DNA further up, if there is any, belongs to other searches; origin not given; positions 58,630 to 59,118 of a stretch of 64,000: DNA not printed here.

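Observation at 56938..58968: Sigma-54 activator, perfect sigma-54 promoter and an 8-Cys 62-aa orphan protein, convergent with a hybrid kinase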

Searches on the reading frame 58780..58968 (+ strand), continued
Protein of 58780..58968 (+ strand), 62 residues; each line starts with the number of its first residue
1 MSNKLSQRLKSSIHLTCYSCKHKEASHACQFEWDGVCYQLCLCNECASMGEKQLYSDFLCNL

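Call 47: find_related_loci(query=A5, collection=genome_contigs, flank=3000)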
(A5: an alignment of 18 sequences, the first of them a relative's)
Query A5 (88 aa) in genome_contigs; peptide patterns used: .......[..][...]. (x = any residue, [..] = any of these).
36 stretches matched a pattern; 26 encode a relative of the query (tblastn E <= 1e-3); 26 distinct loci.
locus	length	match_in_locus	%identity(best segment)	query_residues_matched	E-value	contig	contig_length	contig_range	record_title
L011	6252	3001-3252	57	1-84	4e-31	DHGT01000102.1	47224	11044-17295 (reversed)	MAG TPA_asm: Desulfatitalea sp. UBA4791 UBA4791_contig_8168, whole genome shotgun sequence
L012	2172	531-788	57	1-88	6e-31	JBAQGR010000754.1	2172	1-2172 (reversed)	MAG: Desulfatitalea sp. isolate MFD01879_ilm_asm_bin9 k127_68632, whole genome shotgun sequence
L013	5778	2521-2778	58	1-88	3e-30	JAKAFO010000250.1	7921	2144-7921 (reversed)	MAG: Deltaproteobacteria bacterium isolate WY2.bin100 NODE_16024_length_7921_cov_3.934822, whole genome shotgun sequence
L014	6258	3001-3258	58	1-88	2e-30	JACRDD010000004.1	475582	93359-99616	MAG: Desulfobacterales bacterium isolate NC_groundwater_1663_Pr3_B-0.1um_60_182 SR-2_scaffold_141_332173, whole genome s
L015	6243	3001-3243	63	1-80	4e-30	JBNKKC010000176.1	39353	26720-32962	MAG: Desulfobacteraceae bacterium isolate H1H2.bin.5.orig k141_1211955, whole genome shotgun sequence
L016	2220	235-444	67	1-72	2e-29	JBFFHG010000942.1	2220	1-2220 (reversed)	MAG: Desulfosarcinaceae bacterium isolate Mix_mud16.2022.02.17 k141_2651678_length_2220_cov_4.0000, whole genome shotgun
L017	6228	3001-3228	61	1-76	3e-29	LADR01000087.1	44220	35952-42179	MAG: Desulfatitalea sp. BRH_c12 BRHa_1003310, whole genome shotgun sequence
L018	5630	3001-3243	60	1-80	4e-29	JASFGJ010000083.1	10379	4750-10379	MAG: Desulfobacteraceae bacterium isolate D0606U02metaG_Bin_662 D0606U02metaG_FD_scaffold_790_c1, whole genome shotgun s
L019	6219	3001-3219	65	1-74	2e-28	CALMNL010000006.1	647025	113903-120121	MAG TPA_asm: uncultured Desulfatitalea sp. isolate SRR6284162_bin.22_CONCOCT_v1.1_MAG genome assembly, contig: ERZ795126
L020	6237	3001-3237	58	6-84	2e-28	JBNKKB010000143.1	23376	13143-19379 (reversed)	MAG: Desulfobacteraceae bacterium isolate H1H2.bin.6.orig k141_262188, whole genome shotgun sequence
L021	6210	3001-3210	66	1-70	4e-28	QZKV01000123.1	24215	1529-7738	MAG: Desulfobacteraceae bacterium isolate SURF_4 Ga0104751_1003114, whole genome shotgun sequence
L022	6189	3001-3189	73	1-63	6e-28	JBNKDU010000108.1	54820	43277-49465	MAG: Desulfobacteraceae bacterium isolate F1.bin.3.orig k141_405367, whole genome shotgun sequence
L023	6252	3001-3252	54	1-84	2e-27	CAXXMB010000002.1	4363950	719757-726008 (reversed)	MAG: uncultured Desulfatitalea sp. isolate 24a4592a-339c-494a-8bd6-25b06643d142 genome assembly, contig: contig_2, whole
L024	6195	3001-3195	63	1-65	2e-26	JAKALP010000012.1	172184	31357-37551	MAG: Deltaproteobacteria bacterium isolate WY5.bin12 NODE_118_length_172184_cov_2.594809, whole genome shotgun sequence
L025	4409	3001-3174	71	6-63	5e-26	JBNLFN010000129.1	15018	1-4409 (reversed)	MAG: Desulfobacteraceae bacterium isolate C1.bin.41.orig k141_917519, whole genome shotgun sequence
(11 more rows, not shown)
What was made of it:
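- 26 GTDB species loci, all Desulfatitalea, Desulfosarcinaceae, Desulfobacteraceae or related MAGs (call 47).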

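Call 57: search_solved_structures(query=A3, max_evalue=10, show_alignments=2)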
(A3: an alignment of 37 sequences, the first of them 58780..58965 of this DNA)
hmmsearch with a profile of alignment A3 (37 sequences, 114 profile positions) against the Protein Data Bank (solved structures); distinct sequences matched with E-value up to 10: 2.
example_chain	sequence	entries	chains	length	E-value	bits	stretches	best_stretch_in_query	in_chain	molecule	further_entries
8cnz_A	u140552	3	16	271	0.83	12.5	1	32-67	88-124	NAD_synthase domain-containing protein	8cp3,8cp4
8wtb_B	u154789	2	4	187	1.2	12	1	48-81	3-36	Protein-arginine kinase activator protein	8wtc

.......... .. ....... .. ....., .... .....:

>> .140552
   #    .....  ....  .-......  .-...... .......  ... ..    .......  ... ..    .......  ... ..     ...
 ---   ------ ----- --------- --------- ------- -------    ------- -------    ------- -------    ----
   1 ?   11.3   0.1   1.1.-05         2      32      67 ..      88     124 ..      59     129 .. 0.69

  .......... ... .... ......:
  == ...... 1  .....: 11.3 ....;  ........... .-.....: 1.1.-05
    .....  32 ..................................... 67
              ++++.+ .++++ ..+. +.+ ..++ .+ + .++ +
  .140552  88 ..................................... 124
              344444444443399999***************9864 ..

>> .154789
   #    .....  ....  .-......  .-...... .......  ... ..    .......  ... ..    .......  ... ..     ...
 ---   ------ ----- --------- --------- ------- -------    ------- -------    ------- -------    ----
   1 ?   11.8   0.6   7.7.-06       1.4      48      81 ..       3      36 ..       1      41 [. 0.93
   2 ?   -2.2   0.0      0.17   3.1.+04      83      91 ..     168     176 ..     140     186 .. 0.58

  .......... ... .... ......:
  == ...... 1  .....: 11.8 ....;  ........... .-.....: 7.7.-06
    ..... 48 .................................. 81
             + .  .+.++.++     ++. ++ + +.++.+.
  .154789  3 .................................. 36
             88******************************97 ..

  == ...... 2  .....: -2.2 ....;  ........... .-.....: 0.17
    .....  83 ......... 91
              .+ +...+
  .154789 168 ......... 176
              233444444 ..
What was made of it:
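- On McsA/ClpX-type C4 zinc finger: PDB profile search E 1.2 (call 57).
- The PDB profile hit to McsA has E 1.2 (call 57).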

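Call 58: search_protein_families(library=pfam, alignment_id=A3, max_evalue=1)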
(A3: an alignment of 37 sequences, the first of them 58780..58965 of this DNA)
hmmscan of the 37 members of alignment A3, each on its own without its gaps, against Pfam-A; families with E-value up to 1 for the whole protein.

A. member 1, window:58780-58965:+ (62 aa): 1 family
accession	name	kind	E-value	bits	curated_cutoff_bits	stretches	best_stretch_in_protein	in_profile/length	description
PF11774.14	Lsr2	-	0.25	11.4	29.6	1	22-45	15-38/58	Lsr2 dimerization domain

B. families by the number of members that match (of 37 scanned): 21 families
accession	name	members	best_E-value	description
PF11774.14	Lsr2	5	0.056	Lsr2 dimerization domain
PF23250.1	zf_DPOE_2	1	0.0002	Zinc finger domain of DNA polymerase-epsilon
PF09416.16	UPF1_Zn_bind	1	0.0014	RNA helicase (UPF2 interacting domain)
PF14375.11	Cys_rich_CWC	1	0.0075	Cysteine-rich CWC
PF03691.19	UPF0167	1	0.011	Uncharacterised protein family (UPF0167)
PF24734.1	DUF7685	1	0.025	Domain of unknown function (DUF7685)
PF12251.13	SNAPC3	1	0.027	snRNA-activating protein complex (SNAPc), subunit 3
PF13892.11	DBINO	1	0.035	DNA-binding domain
PF20062.4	DUF6461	1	0.05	Family of unknown function (DUF6461)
PF23103.1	Zf-C2H2_ZNF451_5th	1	0.051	Fifth Zinc fingers C2H2 type, ZNF451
PF19641.4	DUF6144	1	0.057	Family of unknown function (DUF6144)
PF21115.3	UBA_BRSK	1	0.074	BRSK1/2 UBA domain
PF07975.18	C1_4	1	0.076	TFIIH C1-like domain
PF23183.1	bHLH_NPAS4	1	0.089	NPAS4 bHLH domain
PF00751.23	DM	1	0.11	DM DNA binding domain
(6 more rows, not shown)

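Call 64: find_related_loci(query=A7, collection=metagenome_contigs, flank=4000)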
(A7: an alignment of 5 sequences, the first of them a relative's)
Query A7 (79 aa) in metagenome_contigs; peptide patterns used: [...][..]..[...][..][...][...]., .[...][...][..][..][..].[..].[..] (x = any residue, [..] = any of these).
171 stretches matched a pattern, but none encodes a relative of the query by tblastn (E <= 1e-3).

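Call 65: find_encoding_contigs(protein=P0005, flank=5000, max_places=2)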
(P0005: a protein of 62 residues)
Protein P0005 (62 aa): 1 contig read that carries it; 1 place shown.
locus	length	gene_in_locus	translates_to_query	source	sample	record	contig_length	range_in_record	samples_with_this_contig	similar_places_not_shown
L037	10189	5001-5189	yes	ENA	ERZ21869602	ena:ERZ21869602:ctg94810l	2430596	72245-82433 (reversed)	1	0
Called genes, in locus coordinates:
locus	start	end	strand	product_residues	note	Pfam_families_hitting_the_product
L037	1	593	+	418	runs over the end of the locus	PF02515:CoA_transf_3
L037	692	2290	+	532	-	PF02515:CoA_transf_3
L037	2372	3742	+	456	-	PF01794:Ferric_reduct, PF08022:FAD_binding_8, PF08030:NAD_binding_6 (weak), PF00175:NAD_binding_1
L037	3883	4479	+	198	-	PF04264:YceI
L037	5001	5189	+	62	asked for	-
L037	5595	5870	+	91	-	-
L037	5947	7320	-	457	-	PF01554:MatE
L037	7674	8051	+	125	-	PF00072:Response_reg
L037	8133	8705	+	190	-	PF00571:CBS (weak)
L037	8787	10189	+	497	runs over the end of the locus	PF00939:Na_sulph_symp, PF03600:CitMHS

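Call 66: find_encoding_contigs(protein=P0007, flank=5000, max_places=2)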
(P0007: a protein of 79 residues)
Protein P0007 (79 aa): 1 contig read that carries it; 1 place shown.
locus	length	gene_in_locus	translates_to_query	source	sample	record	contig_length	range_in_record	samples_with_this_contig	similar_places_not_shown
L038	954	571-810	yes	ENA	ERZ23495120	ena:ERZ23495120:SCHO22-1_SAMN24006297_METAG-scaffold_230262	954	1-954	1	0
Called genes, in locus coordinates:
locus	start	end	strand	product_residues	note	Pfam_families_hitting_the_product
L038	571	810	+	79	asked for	-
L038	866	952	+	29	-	?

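Call 68: predict_structure(alignment_id=A6)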
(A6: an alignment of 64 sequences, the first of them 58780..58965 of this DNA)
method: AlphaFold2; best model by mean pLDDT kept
length: 62 residues; sequences in the alignment: 64
mean_pLDDT: 75.2   pTM: 0.55
mean pLDDT of the five models: 75.2, 72.7, 71.4, 68.3, 67.2
residues with pLDDT >= 90: 0; 70-90: 42; 50-70: 17; < 50: 3
segments of 3 or more residues with pLDDT < 50: 1-3
pLDDT, mean of each block of 10 residues (from residue 1): 61 80 85 80 82 67 57
secondary structure, 60 per line:
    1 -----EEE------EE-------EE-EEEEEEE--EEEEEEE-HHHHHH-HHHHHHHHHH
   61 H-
elements in order: E6-8 E27-33 E36-42 H44-49 H51-61

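Call 81: search_protein_families(library=padloc, proteins=[window:58780-58968:+], max_evalue=0.01)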
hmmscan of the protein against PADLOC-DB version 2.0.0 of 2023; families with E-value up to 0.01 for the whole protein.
window:58780-58968:+ (62 aa): 0 families

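Call 82: search_protein_families(library=phrogs, proteins=[window:58780-58968:+, P0042, P0007, P0025], max_evalue=0.1)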
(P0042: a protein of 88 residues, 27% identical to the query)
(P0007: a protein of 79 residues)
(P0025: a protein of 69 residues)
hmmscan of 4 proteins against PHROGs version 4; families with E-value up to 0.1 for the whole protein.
window:58780-58968:+ (62 aa): 0 families

P0042 (88 aa): 0 families

P0007 (79 aa): 1 family
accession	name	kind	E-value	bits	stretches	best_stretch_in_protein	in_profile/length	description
phrog_30685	-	unknown function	0.012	16.5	1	43-55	10-22/38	-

P0025 (69 aa): 0 families
